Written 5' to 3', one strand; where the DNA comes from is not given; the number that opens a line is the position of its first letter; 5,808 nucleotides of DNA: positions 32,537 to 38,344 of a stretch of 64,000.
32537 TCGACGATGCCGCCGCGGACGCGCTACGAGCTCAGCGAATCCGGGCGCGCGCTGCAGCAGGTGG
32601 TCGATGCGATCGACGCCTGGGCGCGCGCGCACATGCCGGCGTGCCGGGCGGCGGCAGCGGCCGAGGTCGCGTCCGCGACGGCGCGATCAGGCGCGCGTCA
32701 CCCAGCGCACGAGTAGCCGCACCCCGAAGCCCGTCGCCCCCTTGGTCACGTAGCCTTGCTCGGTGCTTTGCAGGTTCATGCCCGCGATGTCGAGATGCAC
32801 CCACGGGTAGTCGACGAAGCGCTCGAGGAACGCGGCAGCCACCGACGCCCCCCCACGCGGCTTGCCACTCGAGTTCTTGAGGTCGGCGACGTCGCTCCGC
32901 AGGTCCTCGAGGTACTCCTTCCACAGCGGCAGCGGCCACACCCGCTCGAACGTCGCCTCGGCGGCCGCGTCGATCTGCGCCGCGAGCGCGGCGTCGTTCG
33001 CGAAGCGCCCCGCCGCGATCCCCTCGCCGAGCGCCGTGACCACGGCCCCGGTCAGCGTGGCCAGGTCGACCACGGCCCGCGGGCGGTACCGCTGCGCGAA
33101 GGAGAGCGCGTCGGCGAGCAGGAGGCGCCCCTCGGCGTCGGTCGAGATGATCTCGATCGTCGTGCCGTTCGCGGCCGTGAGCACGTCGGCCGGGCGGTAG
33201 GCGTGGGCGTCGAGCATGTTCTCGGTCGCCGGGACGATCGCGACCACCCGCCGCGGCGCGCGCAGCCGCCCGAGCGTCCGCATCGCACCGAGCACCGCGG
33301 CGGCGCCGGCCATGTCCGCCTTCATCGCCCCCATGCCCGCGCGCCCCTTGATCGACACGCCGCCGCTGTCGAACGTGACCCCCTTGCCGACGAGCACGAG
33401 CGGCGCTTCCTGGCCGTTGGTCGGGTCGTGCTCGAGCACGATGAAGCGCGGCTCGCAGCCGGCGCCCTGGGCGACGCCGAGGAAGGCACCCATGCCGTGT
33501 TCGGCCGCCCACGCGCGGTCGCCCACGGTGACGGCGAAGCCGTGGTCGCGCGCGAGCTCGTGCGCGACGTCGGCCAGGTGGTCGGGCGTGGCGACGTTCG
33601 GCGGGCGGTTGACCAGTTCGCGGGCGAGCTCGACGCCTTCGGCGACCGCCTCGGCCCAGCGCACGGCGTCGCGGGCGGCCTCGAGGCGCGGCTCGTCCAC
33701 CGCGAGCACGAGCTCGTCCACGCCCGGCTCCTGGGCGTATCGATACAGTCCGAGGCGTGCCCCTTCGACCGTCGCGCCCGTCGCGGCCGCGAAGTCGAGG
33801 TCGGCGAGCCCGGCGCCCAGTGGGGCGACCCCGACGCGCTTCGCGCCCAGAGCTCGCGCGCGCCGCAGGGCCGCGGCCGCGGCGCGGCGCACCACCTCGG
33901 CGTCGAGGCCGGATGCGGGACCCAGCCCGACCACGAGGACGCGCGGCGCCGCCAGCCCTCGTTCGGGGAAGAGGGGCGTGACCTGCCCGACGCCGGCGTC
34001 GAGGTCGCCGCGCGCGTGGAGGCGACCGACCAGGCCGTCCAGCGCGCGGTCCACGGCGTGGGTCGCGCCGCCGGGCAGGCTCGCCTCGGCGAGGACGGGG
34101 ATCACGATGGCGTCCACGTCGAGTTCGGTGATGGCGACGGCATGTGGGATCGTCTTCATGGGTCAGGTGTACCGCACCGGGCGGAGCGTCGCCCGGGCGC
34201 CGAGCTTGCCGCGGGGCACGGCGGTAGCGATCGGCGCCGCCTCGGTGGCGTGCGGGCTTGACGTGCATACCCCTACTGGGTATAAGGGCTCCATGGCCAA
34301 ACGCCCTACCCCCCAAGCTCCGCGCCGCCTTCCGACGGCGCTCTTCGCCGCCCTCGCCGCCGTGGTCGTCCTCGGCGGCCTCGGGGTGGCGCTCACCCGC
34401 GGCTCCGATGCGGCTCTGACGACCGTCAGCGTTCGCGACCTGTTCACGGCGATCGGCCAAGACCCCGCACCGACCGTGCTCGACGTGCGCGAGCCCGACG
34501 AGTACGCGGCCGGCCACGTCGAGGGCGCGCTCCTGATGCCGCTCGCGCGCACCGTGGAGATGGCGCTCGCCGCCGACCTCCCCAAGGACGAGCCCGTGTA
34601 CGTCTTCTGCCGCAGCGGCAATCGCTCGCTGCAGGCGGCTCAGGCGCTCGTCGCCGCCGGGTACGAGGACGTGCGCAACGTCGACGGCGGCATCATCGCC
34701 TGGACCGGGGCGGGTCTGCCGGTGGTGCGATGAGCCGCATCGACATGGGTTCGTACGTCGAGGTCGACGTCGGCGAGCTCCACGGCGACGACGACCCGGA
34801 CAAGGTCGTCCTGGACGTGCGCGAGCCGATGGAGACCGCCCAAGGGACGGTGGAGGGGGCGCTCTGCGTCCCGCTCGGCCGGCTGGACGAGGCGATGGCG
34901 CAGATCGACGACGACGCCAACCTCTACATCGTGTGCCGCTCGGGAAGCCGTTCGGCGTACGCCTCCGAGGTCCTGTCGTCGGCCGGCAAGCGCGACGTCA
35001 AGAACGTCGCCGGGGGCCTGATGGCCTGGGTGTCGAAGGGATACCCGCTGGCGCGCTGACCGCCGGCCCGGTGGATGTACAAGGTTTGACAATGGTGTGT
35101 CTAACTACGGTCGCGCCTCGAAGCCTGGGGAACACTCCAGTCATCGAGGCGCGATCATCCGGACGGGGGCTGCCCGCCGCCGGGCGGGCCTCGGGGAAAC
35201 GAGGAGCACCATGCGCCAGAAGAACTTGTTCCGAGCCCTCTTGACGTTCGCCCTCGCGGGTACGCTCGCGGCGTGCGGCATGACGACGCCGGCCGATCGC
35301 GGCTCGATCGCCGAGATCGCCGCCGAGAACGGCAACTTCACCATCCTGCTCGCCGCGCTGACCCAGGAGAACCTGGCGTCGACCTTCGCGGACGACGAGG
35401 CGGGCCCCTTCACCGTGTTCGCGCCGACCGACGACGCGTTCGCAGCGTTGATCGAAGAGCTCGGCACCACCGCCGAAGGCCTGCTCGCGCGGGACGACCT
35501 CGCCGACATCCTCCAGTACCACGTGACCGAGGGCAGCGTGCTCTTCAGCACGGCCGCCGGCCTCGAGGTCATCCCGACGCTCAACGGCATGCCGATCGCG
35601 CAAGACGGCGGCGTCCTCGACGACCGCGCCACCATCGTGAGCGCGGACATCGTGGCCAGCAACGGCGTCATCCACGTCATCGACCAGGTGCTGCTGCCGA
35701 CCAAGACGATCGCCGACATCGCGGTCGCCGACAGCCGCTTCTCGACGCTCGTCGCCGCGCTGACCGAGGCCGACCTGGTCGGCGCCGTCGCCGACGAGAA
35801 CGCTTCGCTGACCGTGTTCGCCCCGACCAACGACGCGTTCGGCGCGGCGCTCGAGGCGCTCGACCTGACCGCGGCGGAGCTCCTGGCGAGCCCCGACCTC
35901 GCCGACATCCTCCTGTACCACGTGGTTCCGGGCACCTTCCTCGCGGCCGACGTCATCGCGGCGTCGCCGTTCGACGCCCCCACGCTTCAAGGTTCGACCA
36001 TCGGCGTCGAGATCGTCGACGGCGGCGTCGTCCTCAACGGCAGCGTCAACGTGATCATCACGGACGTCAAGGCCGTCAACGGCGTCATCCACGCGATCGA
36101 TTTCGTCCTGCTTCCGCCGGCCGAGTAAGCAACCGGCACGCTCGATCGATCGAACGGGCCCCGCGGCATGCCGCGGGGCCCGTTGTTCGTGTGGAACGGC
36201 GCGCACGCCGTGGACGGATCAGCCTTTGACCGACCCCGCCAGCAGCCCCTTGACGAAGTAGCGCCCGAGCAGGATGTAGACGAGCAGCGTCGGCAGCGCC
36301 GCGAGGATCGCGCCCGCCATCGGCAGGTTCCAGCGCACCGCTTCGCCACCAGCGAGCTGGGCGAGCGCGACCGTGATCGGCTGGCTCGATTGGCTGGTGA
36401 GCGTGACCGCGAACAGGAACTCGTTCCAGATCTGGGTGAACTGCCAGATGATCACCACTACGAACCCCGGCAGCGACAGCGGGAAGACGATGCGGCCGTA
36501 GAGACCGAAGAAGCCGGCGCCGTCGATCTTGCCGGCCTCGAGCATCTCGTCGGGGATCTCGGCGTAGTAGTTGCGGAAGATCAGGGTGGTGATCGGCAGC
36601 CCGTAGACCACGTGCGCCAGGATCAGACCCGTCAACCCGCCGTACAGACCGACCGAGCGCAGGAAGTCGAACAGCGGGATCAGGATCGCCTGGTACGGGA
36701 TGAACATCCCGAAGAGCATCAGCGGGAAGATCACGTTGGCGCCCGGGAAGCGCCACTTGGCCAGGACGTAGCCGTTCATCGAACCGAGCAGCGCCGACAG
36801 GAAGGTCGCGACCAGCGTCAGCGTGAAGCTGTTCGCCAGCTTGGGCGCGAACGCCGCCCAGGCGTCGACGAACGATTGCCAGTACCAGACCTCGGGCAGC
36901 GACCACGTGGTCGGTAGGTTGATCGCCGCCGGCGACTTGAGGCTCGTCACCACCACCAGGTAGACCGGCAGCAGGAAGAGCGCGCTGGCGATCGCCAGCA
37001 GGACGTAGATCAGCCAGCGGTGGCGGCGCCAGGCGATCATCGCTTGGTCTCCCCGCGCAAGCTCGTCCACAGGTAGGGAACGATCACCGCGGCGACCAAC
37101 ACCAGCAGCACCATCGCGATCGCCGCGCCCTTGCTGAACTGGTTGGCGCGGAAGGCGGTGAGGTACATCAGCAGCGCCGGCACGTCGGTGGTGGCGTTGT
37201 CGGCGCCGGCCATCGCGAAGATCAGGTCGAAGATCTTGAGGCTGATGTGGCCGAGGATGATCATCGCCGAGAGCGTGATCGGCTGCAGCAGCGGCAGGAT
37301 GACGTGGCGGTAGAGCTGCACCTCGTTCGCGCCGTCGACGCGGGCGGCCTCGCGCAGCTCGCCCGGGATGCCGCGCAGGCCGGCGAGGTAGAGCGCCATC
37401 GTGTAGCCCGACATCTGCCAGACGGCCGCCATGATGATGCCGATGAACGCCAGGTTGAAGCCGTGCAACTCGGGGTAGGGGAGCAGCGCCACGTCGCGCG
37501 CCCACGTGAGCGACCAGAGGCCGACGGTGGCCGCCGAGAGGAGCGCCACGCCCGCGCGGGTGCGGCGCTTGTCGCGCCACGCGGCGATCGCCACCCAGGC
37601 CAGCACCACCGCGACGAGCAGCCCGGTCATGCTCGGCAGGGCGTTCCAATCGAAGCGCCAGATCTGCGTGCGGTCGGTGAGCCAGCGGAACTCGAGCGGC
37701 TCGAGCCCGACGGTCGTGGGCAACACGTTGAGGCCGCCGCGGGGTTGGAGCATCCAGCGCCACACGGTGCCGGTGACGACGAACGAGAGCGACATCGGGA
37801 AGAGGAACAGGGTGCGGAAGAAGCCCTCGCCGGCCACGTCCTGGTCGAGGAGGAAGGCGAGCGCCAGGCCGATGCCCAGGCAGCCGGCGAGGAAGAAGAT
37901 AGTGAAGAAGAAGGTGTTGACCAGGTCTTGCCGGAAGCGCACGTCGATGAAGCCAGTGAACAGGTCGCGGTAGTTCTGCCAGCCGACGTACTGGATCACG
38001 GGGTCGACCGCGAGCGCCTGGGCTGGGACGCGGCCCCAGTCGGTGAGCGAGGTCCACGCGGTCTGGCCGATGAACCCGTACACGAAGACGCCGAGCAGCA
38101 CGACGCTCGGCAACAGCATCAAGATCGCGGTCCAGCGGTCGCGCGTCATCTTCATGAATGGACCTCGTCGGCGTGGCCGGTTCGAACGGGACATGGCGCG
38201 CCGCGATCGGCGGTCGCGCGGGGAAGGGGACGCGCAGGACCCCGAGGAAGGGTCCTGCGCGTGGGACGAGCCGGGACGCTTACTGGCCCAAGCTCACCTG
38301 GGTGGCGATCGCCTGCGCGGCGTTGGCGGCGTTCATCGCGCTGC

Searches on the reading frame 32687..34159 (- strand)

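Call 65: search_protein_families(library=pfam, proteins=[window:32687-34159:-], max_evalue=0.0001)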
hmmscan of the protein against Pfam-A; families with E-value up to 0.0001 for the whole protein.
window:32687-34159:- (490 aa): 2 families
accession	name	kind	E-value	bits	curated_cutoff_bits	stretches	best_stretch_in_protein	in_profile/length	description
PF00883.26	Peptidase_M17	-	1.1e-115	386.7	25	1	178-484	2-310/310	Cytosol aminopeptidase family, catalytic domain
PF02789.23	Peptidase_M17_N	-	1.5e-17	64.1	23.4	1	19-142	1-123/129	Cytosol aminopeptidase family, N-terminal domain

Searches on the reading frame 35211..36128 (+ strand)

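Call 65: search_protein_families(library=pfam, proteins=[window:35211-36128:+], max_evalue=0.0001)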
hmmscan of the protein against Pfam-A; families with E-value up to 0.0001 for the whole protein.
window:35211-36128:+ (305 aa): 1 family
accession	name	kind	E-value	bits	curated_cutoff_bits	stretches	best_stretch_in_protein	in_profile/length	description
PF02469.27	Fasciclin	-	8.3e-54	181.5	22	2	176-302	2-123/123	Fasciclin domain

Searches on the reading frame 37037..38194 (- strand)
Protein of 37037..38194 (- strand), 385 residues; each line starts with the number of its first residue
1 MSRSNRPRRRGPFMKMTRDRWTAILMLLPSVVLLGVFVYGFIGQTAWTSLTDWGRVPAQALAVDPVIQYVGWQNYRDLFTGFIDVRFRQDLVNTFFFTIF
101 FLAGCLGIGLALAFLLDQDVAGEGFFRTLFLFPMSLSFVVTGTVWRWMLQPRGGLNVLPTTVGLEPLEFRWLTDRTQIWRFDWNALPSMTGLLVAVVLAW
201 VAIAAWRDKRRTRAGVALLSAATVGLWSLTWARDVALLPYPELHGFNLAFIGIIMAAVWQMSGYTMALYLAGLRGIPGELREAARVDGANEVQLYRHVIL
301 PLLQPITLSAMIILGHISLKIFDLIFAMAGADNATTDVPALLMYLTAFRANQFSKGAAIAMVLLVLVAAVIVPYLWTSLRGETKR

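Call 65: search_protein_families(library=pfam, proteins=[window:37037-38194:-], max_evalue=0.0001)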
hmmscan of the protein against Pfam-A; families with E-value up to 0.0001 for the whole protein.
window:37037-38194:- (385 aa): 1 family
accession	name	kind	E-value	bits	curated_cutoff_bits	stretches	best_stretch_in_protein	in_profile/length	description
PF00528.27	BPD_transp_1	-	7.7e-12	45.8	26.4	1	184-372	28-171/184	Binding-protein-dependent transport system inner membrane component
